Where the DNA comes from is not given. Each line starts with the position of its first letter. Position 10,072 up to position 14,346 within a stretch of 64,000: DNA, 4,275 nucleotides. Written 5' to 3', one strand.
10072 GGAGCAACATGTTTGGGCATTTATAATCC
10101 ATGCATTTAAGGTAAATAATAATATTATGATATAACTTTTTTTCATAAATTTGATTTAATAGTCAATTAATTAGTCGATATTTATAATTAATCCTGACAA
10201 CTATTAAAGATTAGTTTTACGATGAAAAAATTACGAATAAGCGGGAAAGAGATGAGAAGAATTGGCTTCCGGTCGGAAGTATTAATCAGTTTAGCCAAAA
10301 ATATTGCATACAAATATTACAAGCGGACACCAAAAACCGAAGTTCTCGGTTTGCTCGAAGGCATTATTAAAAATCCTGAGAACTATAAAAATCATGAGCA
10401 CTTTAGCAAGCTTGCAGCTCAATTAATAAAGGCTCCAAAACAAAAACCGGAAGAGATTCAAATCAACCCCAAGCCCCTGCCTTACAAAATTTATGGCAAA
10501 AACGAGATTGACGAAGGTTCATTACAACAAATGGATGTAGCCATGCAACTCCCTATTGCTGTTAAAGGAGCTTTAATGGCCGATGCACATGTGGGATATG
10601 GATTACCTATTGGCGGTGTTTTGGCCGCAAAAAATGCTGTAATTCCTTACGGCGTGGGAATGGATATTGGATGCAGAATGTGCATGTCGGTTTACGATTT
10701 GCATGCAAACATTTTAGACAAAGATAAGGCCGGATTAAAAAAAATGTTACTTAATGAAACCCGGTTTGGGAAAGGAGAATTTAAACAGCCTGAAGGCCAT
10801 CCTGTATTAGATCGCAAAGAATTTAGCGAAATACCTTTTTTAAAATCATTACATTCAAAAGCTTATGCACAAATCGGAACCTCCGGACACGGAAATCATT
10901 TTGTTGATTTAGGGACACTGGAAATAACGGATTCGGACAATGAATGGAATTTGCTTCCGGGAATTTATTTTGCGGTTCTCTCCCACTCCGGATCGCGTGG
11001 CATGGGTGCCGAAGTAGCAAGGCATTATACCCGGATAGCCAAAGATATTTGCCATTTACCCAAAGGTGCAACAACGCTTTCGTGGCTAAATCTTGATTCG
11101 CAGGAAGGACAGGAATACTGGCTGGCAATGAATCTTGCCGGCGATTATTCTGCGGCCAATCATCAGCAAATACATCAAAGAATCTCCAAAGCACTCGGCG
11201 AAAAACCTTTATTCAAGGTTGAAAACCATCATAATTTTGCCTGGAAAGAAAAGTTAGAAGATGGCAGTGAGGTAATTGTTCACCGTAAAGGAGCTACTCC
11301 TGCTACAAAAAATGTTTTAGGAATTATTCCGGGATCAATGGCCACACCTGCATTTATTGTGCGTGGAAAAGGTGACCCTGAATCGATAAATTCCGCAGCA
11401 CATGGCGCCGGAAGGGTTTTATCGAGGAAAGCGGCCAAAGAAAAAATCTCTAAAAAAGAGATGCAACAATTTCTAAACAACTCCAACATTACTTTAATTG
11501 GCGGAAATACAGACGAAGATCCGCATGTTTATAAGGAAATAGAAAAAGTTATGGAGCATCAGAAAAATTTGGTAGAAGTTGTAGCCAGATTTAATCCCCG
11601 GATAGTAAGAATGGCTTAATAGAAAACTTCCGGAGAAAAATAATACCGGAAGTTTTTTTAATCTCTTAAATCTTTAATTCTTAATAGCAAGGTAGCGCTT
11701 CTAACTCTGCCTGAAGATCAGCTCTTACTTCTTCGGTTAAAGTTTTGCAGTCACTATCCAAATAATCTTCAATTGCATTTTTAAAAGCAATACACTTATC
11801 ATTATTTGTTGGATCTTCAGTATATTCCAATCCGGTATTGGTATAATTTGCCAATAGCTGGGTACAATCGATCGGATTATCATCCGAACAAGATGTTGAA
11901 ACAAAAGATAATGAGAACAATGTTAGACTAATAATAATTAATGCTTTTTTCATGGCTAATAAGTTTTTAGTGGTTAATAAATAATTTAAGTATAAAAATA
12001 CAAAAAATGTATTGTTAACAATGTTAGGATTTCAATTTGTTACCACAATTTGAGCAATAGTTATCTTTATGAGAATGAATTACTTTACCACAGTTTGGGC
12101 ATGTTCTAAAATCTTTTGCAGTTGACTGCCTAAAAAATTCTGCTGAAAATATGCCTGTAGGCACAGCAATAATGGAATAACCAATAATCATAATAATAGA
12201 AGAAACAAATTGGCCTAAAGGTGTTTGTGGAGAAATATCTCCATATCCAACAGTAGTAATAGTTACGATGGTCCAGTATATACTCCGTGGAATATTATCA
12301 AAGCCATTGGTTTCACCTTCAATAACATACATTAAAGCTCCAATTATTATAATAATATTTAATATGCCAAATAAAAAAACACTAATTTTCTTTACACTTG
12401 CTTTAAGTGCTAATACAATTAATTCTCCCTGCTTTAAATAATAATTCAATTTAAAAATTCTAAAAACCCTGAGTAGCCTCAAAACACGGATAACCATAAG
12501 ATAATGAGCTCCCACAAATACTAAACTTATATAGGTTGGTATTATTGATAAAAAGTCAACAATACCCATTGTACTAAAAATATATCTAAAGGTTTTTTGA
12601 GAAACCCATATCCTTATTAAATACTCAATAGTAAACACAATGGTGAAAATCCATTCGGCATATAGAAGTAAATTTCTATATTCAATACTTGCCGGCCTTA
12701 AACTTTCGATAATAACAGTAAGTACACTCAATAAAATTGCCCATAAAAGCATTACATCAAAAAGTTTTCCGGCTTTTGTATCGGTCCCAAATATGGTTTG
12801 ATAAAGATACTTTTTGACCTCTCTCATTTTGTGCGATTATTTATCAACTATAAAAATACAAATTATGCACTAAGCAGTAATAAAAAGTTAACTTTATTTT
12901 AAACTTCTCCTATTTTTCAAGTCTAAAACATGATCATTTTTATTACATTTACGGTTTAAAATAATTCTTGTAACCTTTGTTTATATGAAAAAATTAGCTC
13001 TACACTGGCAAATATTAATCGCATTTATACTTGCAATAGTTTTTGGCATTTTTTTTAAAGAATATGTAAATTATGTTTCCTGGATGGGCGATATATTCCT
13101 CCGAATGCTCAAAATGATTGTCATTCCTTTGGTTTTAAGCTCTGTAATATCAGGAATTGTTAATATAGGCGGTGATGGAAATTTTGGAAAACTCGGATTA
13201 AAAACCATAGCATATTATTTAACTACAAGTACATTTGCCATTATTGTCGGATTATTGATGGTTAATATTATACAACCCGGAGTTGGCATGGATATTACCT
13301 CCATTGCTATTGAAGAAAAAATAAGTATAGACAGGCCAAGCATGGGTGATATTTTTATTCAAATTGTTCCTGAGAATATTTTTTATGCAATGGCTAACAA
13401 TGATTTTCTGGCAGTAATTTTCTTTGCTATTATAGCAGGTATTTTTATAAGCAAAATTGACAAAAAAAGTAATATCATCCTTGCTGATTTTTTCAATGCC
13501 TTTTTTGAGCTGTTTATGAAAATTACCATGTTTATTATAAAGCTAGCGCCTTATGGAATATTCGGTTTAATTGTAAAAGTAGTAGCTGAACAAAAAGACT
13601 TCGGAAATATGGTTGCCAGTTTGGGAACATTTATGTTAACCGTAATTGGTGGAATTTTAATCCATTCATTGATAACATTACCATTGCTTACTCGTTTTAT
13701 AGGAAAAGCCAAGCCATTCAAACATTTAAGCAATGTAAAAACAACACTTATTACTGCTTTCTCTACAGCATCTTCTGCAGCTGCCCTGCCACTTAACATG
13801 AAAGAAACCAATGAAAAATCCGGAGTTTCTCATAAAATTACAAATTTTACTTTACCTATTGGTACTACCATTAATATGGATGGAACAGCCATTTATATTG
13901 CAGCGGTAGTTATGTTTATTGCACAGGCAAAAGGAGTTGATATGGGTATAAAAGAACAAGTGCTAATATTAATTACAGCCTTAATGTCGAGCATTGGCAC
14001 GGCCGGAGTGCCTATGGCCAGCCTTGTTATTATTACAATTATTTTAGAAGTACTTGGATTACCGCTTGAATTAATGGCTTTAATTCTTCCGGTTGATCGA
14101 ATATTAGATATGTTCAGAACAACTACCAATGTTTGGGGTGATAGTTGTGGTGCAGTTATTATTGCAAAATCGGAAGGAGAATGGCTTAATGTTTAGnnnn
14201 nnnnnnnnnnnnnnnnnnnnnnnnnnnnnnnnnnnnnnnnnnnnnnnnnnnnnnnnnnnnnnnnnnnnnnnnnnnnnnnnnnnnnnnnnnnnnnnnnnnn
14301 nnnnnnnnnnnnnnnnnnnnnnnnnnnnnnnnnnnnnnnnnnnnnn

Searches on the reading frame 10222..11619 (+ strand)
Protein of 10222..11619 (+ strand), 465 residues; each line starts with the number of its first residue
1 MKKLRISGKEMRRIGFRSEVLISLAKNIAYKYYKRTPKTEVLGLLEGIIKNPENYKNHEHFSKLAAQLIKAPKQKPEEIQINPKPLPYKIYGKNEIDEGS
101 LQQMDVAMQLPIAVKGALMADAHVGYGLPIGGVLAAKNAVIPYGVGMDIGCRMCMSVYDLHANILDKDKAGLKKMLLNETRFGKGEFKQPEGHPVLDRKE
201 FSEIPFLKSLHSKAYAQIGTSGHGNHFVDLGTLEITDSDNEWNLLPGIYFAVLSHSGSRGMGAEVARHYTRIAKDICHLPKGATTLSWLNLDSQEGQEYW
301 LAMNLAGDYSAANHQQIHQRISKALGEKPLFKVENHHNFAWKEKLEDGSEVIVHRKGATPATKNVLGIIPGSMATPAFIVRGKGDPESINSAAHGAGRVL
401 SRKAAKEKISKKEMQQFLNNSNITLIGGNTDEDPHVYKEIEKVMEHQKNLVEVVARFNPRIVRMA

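Call 10: search_protein_families(library=pfam, proteins=[window:10222-11619:+])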
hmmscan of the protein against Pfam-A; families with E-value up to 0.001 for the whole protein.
window:10222-11619:+ (465 aa): 1 family
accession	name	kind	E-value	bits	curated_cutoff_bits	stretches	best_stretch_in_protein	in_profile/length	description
PF01139.22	RtcB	-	9.4e-78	262.8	27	2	210-462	139-423/426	tRNA-splicing ligase RtcB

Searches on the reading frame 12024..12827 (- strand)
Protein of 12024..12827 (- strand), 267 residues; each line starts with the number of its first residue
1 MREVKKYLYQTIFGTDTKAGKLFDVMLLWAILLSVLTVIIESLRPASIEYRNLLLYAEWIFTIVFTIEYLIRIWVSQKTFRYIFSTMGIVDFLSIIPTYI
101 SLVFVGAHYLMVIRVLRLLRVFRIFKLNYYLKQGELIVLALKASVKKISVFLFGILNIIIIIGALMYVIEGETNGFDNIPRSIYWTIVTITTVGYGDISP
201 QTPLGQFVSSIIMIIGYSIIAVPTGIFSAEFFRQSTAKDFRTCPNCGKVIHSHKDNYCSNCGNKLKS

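Call 10: search_protein_families(library=pfam, proteins=[window:12024-12827:-])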
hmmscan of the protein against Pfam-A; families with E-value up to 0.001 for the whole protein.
window:12024-12827:- (267 aa): 5 families
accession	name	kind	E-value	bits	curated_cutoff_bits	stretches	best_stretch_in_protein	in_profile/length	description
PF00520.37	Ion_trans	-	1.3e-35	123.2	25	1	21-235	2-237/241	Ion transport protein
PF07885.22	Ion_trans_2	-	1.3e-15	57.4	22.5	1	156-229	3-75/79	Ion channel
PF13248.11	Zn_ribbon_3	-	4.9e-05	23.1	27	1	241-265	3-26/26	zinc-ribbon domain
PF17032.10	Zn_ribbon_15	-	0.00034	21.8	28.9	1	226-265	23-62/73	zinc-ribbon family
PF14149.11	YhfH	-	0.00034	20.8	27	1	229-261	5-34/37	YhfH-like protein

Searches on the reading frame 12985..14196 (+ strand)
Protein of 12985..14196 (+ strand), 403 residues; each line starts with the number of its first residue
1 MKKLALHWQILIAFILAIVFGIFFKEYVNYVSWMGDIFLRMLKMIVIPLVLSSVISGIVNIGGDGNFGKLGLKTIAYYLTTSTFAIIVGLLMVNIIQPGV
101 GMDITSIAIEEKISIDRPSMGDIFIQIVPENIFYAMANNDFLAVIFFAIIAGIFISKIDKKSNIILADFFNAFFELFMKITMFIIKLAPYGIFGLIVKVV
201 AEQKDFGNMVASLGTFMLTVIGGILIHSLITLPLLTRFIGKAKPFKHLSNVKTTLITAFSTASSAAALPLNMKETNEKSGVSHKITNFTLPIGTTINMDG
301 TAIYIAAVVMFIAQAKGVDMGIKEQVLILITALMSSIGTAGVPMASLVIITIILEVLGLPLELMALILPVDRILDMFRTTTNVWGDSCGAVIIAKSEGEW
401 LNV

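Call 10: search_protein_families(library=pfam, proteins=[window:12985-14196:+])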
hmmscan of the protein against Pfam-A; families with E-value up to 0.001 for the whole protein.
window:12985-14196:+ (403 aa): 1 family
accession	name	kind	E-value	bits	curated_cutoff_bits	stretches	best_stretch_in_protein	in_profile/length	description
PF00375.23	SDF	-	1e-125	420.2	27.9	1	6-395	1-386/387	Sodium:dicarboxylate symporter family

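Call 53: find_encoding_contigs(protein=window:12985-14196:+, flank=3000, max_places=6)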
Protein window:12985-14196:+ (403 aa): 1 contig read that carries it; 1 place shown.
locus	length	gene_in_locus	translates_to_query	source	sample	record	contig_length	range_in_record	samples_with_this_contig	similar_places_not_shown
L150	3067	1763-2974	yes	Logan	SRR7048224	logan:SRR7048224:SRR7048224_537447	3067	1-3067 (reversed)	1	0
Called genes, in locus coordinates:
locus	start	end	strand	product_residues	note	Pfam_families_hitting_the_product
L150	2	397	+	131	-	?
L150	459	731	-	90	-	-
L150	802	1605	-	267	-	PF00520:Ion_trans, PF07885:Ion_trans_2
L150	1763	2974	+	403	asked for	PF00375:SDF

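Call 55: find_homologous_proteins(query=window:12985-14193:+, max_evalue=1e-100)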
Query window:12985-14193:+ (403 aa): 3942 proteins with E <= 1e-100 among 8000 candidates; the best 120 are listed.
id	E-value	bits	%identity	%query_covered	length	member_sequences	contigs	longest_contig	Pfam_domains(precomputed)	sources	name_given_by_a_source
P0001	4.9e-248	841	100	100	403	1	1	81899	PF00375.24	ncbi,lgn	-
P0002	1.3e-245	833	99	100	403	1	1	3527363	PF00375.24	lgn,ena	-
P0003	5.7e-240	814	96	100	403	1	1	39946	PF00375.24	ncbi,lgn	ncbi:MAG: dicarboxylate/amino acid:cation symporter [Thiohalospira sp.]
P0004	1.8e-238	809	97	100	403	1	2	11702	PF00375.24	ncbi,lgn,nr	ncbi:MAG: dicarboxylate/amino acid:cation symporter [Bacteroidota bacterium]|nr:dicarboxylate/amino 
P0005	6.1e-237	804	95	100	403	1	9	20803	PF00375.24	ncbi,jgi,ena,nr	ncbi:MAG TPA: dicarboxylate/amino acid:cation symporter [Bacteroidales bacterium]|nr:dicarboxylate/a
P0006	1.1e-236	803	95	100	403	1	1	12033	PF00375.24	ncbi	ncbi:MAG: dicarboxylate/amino acid:cation symporter [Bacteroidales bacterium]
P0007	2.7e-236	802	95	100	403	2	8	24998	PF00375.24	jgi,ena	-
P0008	3.1e-236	802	95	100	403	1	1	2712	PF00375.24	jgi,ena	-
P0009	3.2e-236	802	95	100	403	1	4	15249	PF00375.24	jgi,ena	-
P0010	9.2e-236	800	95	100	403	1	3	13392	PF00375.24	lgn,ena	-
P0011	2.0e-235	799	95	100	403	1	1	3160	PF00375.24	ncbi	-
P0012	3.7e-235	798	95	100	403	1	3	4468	PF00375.24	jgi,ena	-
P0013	7.5e-235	797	94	100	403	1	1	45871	PF00375.24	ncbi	ncbi:MAG: dicarboxylate/amino acid:cation symporter [Bacteroidales bacterium]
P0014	5.2e-234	795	95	100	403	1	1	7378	PF00375.24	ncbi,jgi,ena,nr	ncbi:MAG: hypothetical protein PWP52_1906 [Bacteroidales bacterium]|nr:hypothetical protein [Bactero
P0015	1.3e-233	793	94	100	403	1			PF00375.24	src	-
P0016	1.1e-231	787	93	100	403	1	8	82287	PF00375.24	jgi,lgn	jgi:Na+/H+-dicarboxylate symporter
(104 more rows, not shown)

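Call 56: find_encoding_contigs(protein=P0002, flank=2500, max_places=2)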
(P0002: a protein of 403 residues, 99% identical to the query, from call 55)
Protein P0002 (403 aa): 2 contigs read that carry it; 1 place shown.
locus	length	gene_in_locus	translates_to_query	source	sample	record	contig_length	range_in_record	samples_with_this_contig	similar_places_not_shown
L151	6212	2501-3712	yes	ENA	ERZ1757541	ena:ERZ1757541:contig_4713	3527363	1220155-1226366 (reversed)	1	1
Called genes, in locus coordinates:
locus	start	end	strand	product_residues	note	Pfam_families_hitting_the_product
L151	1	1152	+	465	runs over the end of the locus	PF01139:RtcB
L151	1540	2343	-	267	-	PF00520:Ion_trans, PF07885:Ion_trans_2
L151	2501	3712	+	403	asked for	PF00375:SDF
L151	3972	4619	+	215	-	-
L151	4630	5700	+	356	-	-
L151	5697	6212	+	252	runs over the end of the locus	PF02596:DUF169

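Call 57: find_encoding_contigs(protein=P0003, flank=2500, max_places=2)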
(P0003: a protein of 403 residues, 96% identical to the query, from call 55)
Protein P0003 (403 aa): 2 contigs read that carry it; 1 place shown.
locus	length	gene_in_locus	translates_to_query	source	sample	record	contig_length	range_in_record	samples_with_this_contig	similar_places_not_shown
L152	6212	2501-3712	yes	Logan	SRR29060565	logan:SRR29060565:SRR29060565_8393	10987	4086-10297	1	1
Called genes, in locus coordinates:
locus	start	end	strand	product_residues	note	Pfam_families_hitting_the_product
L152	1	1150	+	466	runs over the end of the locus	PF01139:RtcB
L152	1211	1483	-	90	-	-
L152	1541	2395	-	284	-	PF00520:Ion_trans, PF07885:Ion_trans_2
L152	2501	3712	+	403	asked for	PF00375:SDF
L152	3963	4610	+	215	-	-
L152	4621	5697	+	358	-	-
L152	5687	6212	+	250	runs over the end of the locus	PF02596:DUF169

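Call 58: find_encoding_contigs(protein=P0005, flank=2500, max_places=3)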
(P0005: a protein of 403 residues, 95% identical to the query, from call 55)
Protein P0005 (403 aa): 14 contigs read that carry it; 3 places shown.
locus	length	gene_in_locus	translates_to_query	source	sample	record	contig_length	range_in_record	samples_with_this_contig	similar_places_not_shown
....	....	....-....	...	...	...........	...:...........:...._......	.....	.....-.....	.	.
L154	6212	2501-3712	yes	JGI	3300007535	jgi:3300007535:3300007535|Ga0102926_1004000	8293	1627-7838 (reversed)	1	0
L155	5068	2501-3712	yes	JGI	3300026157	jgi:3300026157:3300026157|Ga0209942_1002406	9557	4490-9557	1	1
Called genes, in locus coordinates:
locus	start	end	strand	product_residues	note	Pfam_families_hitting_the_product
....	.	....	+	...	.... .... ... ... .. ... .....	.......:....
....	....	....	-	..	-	-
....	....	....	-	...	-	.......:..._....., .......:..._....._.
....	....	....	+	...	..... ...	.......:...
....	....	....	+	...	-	-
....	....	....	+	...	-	-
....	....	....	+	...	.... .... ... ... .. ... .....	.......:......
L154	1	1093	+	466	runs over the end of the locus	PF01139:RtcB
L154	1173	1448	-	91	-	-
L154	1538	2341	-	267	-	PF00520:Ion_trans, PF07885:Ion_trans_2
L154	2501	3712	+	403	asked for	PF00375:SDF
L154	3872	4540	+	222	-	-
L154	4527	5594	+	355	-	-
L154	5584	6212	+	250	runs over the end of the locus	PF02596:DUF169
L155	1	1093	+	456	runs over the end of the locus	PF01139:RtcB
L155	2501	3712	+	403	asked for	PF00375:SDF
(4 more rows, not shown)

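Call 59: find_encoding_contigs(protein=P0016, flank=2500, max_places=2)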
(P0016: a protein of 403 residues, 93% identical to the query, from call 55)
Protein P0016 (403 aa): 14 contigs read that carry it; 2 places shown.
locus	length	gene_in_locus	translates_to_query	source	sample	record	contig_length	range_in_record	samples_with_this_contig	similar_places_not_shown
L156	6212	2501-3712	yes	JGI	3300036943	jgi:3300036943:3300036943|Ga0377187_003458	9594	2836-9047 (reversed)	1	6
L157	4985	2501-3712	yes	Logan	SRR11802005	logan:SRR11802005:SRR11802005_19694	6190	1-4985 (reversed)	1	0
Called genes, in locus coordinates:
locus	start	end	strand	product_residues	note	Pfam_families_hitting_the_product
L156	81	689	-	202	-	PF01625:PMSR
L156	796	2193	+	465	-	PF01139:RtcB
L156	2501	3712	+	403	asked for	PF00375:SDF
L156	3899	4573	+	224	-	-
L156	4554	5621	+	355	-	-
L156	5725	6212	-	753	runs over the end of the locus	PF01384:PHO4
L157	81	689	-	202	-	PF01625:PMSR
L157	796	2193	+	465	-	PF01139:RtcB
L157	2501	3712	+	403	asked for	PF00375:SDF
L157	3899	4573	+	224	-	-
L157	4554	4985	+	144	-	?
